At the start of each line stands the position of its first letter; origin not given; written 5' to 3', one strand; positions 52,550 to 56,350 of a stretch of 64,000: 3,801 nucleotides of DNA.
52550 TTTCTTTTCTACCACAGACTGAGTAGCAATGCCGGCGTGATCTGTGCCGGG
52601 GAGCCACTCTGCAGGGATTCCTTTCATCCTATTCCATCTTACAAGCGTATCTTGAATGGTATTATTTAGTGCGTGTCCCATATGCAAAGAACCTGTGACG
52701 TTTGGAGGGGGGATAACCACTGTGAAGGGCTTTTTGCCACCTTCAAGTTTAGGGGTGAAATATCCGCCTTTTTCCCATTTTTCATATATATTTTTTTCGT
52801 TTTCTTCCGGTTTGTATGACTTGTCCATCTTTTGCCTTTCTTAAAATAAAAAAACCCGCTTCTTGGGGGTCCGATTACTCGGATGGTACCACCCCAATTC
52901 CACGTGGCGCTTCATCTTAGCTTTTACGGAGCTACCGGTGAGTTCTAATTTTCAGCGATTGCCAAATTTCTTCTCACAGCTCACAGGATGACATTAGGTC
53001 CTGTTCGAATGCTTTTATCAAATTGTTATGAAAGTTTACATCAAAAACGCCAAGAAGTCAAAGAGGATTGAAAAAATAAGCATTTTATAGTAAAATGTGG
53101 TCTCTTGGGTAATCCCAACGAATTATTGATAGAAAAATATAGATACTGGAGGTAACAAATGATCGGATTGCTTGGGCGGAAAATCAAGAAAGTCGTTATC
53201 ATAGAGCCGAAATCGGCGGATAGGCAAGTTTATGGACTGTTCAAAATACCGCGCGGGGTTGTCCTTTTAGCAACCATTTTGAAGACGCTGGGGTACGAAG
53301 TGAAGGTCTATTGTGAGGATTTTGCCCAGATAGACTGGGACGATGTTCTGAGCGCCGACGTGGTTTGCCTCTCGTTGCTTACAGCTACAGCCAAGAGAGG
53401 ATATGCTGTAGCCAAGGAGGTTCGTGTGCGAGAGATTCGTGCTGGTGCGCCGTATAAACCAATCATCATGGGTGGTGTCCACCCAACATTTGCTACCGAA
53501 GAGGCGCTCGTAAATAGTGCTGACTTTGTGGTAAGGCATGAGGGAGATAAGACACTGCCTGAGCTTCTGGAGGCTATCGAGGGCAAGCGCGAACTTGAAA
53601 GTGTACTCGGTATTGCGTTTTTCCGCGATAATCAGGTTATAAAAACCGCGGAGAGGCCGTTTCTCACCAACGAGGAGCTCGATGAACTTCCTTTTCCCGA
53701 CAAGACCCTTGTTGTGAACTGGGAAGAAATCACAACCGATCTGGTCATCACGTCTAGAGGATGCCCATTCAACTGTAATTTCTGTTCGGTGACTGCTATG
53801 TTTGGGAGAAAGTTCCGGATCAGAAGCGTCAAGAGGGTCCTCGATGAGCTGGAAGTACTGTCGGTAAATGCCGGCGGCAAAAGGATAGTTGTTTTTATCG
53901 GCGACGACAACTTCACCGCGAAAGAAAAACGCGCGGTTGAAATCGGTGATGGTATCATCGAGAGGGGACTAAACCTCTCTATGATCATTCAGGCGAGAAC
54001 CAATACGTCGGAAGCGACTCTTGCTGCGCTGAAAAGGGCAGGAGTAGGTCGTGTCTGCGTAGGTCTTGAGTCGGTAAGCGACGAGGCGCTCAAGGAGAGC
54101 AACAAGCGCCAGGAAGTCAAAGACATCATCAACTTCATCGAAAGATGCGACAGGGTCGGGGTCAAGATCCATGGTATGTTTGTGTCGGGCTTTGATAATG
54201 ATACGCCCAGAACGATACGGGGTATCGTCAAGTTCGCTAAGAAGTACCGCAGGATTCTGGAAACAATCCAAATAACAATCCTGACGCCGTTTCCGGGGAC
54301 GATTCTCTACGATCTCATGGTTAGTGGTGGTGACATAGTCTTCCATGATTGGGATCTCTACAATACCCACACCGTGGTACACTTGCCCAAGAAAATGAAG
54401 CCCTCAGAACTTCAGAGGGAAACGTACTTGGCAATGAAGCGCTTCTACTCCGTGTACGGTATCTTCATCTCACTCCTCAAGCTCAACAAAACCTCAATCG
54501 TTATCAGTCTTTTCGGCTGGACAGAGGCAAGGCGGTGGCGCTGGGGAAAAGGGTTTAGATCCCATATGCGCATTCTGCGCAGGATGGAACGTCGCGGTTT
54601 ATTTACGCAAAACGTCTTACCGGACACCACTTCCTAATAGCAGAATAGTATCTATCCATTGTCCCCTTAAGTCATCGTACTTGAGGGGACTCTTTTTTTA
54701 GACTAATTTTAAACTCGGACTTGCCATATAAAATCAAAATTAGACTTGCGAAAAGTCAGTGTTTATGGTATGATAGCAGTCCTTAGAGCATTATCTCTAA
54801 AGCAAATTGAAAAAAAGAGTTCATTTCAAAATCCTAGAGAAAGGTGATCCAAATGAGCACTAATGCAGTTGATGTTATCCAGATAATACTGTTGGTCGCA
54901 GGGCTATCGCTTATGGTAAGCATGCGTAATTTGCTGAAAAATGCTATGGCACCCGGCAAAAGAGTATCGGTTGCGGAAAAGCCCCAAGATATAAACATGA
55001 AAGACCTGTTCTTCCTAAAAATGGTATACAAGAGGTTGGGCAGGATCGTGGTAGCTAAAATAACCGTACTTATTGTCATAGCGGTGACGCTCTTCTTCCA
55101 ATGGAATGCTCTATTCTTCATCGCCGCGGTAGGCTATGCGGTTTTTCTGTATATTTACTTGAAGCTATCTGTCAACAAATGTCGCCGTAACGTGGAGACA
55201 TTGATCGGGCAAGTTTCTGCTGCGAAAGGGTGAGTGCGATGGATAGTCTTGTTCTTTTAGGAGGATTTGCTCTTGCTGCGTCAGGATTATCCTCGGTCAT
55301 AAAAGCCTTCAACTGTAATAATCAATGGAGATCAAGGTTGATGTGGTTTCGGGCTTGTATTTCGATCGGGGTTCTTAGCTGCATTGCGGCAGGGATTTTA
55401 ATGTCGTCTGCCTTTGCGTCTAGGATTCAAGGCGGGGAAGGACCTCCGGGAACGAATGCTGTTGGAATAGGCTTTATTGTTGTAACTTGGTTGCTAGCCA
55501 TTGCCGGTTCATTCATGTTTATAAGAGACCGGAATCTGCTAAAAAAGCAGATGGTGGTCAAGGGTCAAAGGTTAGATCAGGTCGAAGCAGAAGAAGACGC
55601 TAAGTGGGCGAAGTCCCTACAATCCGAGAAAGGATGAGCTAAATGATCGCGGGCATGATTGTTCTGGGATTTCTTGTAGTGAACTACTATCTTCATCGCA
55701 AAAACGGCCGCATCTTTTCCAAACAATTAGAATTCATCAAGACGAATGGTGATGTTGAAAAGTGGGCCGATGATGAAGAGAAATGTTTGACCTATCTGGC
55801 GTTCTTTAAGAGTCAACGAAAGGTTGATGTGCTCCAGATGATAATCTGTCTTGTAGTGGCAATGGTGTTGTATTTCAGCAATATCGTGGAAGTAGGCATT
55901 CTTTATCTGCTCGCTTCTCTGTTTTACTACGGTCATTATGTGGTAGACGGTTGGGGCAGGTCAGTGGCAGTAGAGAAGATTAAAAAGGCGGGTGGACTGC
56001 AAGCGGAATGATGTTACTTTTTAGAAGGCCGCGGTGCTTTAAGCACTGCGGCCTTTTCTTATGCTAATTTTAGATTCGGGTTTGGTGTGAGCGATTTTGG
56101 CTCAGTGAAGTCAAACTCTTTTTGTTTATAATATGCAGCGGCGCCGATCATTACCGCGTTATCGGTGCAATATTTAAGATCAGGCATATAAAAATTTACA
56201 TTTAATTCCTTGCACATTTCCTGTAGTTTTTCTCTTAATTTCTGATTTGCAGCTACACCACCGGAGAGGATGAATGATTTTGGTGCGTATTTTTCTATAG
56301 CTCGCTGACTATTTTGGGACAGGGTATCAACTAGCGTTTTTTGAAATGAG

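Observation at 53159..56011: B12-binding radical SAM enzyme followed by three tandem tiny membrane proteins in a GC-shifted block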

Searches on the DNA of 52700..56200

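Call 48: search_rna_families(source=window, start=52700, end=56200, threshold=evalue, max_evalue=1, show_alignments=1)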
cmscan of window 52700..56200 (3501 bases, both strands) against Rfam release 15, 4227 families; matches with E-value up to 1: 1.
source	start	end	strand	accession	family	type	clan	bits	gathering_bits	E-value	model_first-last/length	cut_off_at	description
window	52862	53018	-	RF00230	T-box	Cis-reg; leader;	-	44.5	93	8.4e-08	1-219/219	no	T-box leader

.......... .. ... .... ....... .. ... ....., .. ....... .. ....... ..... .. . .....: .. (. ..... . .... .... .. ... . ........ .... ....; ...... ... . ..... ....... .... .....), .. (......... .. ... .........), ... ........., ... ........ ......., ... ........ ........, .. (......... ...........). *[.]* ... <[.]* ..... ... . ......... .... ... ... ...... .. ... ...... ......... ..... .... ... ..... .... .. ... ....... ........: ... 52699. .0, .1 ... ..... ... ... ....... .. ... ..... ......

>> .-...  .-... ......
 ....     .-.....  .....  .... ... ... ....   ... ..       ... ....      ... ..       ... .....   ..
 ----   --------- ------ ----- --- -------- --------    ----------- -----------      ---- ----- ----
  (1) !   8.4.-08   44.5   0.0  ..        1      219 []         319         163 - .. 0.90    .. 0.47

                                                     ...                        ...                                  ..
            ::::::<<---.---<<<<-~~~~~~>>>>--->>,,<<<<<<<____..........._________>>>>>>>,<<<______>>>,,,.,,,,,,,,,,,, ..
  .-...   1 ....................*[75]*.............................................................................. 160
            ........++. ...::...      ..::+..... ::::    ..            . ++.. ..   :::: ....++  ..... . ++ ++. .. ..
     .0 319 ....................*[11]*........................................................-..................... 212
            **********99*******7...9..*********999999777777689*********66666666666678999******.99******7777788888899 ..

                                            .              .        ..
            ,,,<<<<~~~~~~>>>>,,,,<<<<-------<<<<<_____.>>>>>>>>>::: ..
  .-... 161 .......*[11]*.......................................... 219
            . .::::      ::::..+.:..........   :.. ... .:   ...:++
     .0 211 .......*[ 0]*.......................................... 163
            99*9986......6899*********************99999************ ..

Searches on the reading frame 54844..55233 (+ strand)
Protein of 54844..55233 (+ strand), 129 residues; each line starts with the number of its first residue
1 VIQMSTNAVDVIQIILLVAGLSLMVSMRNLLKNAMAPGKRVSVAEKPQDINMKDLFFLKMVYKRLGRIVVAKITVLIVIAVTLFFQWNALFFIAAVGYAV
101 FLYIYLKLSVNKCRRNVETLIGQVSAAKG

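Call 3: search_protein_families(library=pfam, proteins=[window:54844-55233:+], max_evalue=0.1)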
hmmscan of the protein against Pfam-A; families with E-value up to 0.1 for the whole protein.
window:54844-55233:+ (129 aa): 1 family
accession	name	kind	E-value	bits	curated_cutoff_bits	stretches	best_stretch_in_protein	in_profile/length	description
PF09843.14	DUF2070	-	0.092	11.5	30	1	55-117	117-183/561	Predicted membrane protein (DUF2070)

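Call 4: search_protein_families(library=ncbifam, proteins=[window:54844-55233:+], max_evalue=0.1)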
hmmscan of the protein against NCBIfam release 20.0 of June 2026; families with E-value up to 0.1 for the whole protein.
window:54844-55233:+ (129 aa): 1 family
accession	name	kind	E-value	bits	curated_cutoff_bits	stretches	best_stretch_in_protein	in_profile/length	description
TIGR01647.1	ATPase-IIIA_H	equivalog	0.015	13.5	615.5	1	39-111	647-715/755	plasma-membrane proton-efflux P-type ATPase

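Call 30: search_protein_families(library=padloc, proteins=[window:54844-55233:+], max_evalue=0.01)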
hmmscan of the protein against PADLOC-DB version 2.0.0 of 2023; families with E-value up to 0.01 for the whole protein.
window:54844-55233:+ (129 aa): 0 families

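Call 46: list_cluster_members(proteins=[window:54853-55230:+, window:55341-55634:+, window:55643-56008:+, window:55239-55634:+])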
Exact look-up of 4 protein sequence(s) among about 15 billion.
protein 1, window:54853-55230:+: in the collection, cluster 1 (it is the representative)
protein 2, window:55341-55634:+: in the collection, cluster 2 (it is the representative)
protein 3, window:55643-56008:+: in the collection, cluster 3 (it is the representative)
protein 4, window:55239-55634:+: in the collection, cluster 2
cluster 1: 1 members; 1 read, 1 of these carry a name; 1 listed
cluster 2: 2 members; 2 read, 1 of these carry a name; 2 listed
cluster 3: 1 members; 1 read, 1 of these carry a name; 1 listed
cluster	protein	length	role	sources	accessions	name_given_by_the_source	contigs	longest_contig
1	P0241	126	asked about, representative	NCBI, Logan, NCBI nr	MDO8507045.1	MAG: hypothetical protein Q7S53_00565 [bacterium] | hypothetical protein [bacterium]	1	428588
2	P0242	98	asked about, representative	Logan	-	-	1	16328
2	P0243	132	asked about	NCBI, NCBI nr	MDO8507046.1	MAG: hypothetical protein Q7S53_00570 [bacterium] | hypothetical protein [bacterium]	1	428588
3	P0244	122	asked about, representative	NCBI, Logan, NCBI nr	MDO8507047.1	MAG: hypothetical protein Q7S53_00575 [bacterium] | hypothetical protein [bacterium]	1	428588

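Call 92: find_related_loci(query=window:54853-55230:+, collection=viral_contigs, flank=5000)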
Query window:54853-55230:+ (126 aa) in viral_contigs; peptide patterns used: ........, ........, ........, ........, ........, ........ (x = any residue, [..] = any of these).
11 stretches matched a pattern, but none encodes a relative of the query by tblastn (E <= 1e-3).

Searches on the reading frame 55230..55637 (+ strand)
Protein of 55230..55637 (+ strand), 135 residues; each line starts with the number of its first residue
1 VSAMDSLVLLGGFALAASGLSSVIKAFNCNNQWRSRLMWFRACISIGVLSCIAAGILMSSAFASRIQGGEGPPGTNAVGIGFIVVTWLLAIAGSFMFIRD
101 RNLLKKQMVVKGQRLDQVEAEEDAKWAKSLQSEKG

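Call 3: search_protein_families(library=pfam, proteins=[window:55230-55637:+], max_evalue=0.1)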
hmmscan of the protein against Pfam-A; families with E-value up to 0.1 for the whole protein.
window:55230-55637:+ (135 aa): 4 families
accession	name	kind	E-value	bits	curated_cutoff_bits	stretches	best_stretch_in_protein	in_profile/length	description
PF06195.18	DUF996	-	0.00044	20.9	31.3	1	9-108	2-105/138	Protein of unknown function (DUF996)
PF02656.20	DUF202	-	0.014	16.3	23.4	1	34-100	8-65/68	Domain of unknown function (DUF202)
PF01061.29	ABC2_membrane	-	0.016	15.2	26.9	1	32-109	14-86/211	ABC-2 type transporter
PF03729.18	DUF308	-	0.073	13.8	25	1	3-58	20-72/73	Short repeat of unknown function (DUF308)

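Call 4: search_protein_families(library=ncbifam, proteins=[window:55230-55637:+], max_evalue=0.1)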
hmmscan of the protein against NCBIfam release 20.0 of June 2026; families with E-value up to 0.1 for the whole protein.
window:55230-55637:+ (135 aa): 1 family
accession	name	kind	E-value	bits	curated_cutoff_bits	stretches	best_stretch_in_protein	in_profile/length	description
NF033632.1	SLATT_4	domain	0.067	13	55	0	39-97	23-79/154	SLATT domain-containing protein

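Call 30: search_protein_families(library=padloc, proteins=[window:55230-55637:+], max_evalue=0.01)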
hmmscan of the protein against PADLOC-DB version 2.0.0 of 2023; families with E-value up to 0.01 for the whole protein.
window:55230-55637:+ (135 aa): 0 families

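Call 93: find_related_loci(query=window:55239-55634:+, collection=viral_contigs, flank=5000)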
Query window:55239-55634:+ (132 aa) in viral_contigs; peptide patterns used: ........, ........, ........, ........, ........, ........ (x = any residue, [..] = any of these).
13 stretches matched a pattern, but none encodes a relative of the query by tblastn (E <= 1e-3).

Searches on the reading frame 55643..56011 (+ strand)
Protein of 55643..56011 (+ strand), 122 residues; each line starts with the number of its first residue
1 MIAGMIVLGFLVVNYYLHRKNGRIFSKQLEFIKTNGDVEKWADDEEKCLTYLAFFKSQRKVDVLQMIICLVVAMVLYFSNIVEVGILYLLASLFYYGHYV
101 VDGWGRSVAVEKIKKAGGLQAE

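Call 3: search_protein_families(library=pfam, proteins=[window:55643-56011:+], max_evalue=0.1)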
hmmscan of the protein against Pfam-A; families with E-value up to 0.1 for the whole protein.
window:55643-56011:+ (122 aa): 0 families

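Call 4: search_protein_families(library=ncbifam, proteins=[window:55643-56011:+], max_evalue=0.1)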
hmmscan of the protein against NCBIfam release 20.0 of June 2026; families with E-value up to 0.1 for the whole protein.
window:55643-56011:+ (122 aa): 0 families

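Call 30: search_protein_families(library=padloc, proteins=[window:55643-56011:+], max_evalue=0.01)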
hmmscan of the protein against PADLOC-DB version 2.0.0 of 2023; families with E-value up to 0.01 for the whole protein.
window:55643-56011:+ (122 aa): 0 families

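Call 59: search_protein_representatives(protein=window:55643-56008:+)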
Query: 122 residues. Proteins with E-value up to 0.001 (for the whole library): 3; up to 1e-10: 2; up to 1e-30: 1. The best 3 are listed.
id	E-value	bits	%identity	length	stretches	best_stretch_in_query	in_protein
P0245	4.4e-64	230.5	88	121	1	1-120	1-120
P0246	2.8e-21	92.4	43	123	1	7-120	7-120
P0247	9.4e-04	35.8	33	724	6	17-50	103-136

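Call 91: find_related_loci(query=window:55643-56008:+, collection=viral_contigs, flank=5000)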
Query window:55643-56008:+ (122 aa) in viral_contigs; peptide patterns used: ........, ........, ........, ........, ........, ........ (x = any residue, [..] = any of these).
31 stretches matched a pattern, but none encodes a relative of the query by tblastn (E <= 1e-3).

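Call 96: predict_structure(alignment_id=A7)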
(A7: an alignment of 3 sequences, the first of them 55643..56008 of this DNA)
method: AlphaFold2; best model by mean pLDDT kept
length: 122 residues; sequences in the alignment: 3
mean_pLDDT: 85.9   pTM: 0.73
mean pLDDT of the five models: 85.9, 84.4, 67.0, 66.2, 57.6
residues with pLDDT >= 90: 31; 70-90: 86; 50-70: 4; < 50: 1
segments of 3 or more residues with pLDDT < 50: none
pLDDT, mean of each block of 10 residues (from residue 1): 77 87 88 85 87 90 91 87 88 91 87 80 48
secondary structure, 60 per line:
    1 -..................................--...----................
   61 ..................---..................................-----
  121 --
elements in order: H2-35 H45-78 H82-115

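Call 99: fold_search(model_id=the predicted structure, library=pdb)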
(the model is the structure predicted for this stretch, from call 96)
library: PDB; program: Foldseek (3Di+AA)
matches with E <= 10: 298; with E <= 0.001: 0
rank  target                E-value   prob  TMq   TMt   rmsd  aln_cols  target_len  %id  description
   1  5vjs                  5.3e-01  0.80  0.48  0.33   6.3       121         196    8  De Novo Photosynthetic Reaction Center Protein Equipped with Heme B, a synthetic Zn porphyrin, and Zn(II) cations (released 2018-04-25)
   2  8xyv_A                1.1e+00  0.66  0.44  0.53   6.0       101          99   11  De novo designed protein 0705-5 (released 2024-10-02)
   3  4whe                  1.5e+00  0.85  0.53  0.48  16.8       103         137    5  Crystal structure of E. coli phage shock protein A (PspA 1-144) (released 2015-09-02)
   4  9s9j                  1.5e+00  0.23  0.38  0.29  14.3       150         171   17  S. islandicus CdvB (closed) (released 2026-01-28)
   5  9nfk                  1.6e+00  0.14  0.32  0.06  17.3       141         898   15  Tuna P-glycoprotein Apo Conformation 3 (released 2025-06-04)
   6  8xyv_B                1.7e+00  0.75  0.53  0.64   4.8       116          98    9  De novo designed protein 0705-5 (released 2024-10-02)
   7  7y1j                  1.7e+00  0.44  0.49  0.06  11.3       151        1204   12  Structure of SUR2A in complex with Mg-ATP and repaglinide in the inward-facing conformation. (released 2023-06-14)
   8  5fzr_A                1.7e+00  0.21  0.27  0.31  17.6        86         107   16  Designed TPR Protein M4N delta C (CF I) (released 2016-10-12)
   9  5fzq_A                1.7e+00  0.20  0.29  0.33  16.4       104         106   10  Designed TPR Protein M4N (released 2016-10-12)
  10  9k7w_E                1.7e+00  0.12  0.18  0.24  13.6        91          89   16  Crystal structure of designed nickel-induced homotrimer C3-Ni1-HH*3-18 (released 2025-10-29)
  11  2xcb_A                1.7e+00  0.09  0.22  0.20  17.5       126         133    9  Crystal structure of PcrH in complex with the chaperone binding region of PopD (released 2010-05-05)
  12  5fzq_B                1.9e+00  0.18  0.28  0.32  16.4       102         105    9  Designed TPR Protein M4N (released 2016-10-12)
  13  6vfk_A                1.9e+00  0.13  0.27  0.27  18.8       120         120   12  De novo designed tetrahedral nanoparticle T33_dn10 displaying 4 copies of BG505-SOSIP trimer on the surface (released 2020-07-22)
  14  1elr_A                2.1e+00  0.25  0.30  0.29  16.2        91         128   13  Crystal structure of the TPR2A domain of HOP in complex with the HSP90 peptide MEEVD (released 2000-04-26)
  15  7t2y_A                2.2e+00  0.16  0.31  0.35  14.0       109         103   11  X-ray structure of a designed cold unfolding four helix bundle (released 2022-03-02)
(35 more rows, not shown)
